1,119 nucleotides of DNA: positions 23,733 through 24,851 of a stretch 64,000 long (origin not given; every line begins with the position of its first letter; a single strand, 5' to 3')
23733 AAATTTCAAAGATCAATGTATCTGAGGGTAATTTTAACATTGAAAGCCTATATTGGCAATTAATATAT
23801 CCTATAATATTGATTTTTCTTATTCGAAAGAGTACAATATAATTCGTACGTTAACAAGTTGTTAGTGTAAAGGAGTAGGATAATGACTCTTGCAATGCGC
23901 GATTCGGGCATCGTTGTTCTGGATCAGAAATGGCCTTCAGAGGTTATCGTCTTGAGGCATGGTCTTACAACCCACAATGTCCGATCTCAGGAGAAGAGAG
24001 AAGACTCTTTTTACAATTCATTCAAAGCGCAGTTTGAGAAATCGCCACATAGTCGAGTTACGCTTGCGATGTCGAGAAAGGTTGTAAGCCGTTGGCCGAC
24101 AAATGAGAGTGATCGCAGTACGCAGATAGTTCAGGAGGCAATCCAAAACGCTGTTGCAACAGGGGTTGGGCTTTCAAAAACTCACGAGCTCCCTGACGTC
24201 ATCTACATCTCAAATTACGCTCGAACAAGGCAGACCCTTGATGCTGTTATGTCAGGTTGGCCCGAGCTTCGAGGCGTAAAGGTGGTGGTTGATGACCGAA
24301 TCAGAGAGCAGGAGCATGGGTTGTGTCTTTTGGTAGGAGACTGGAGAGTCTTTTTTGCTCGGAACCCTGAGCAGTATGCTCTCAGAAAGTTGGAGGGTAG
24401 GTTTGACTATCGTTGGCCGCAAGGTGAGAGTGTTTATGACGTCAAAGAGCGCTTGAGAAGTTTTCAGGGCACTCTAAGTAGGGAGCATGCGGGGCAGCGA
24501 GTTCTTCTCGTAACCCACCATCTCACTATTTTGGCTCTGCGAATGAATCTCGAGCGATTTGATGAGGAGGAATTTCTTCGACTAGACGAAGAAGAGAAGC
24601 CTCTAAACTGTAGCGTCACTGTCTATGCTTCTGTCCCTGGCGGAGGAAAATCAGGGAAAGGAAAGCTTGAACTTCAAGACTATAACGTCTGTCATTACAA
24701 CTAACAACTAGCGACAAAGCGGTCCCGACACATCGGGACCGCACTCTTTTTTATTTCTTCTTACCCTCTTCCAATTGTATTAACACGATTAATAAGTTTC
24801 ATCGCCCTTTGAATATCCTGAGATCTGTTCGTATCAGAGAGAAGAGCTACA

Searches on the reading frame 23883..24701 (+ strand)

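Call 10: search_protein_families(library=pfam, proteins=[window:23883-24701:+], max_evalue=0.001)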
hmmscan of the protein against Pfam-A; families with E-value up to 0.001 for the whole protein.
window:23883-24701:+ (273 aa): 1 family
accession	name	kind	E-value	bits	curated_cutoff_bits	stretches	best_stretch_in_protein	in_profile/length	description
PF00300.27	His_Phos_1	-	2.6e-19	70.1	21.7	1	102-249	43-180/194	Histidine phosphatase superfamily (branch 1)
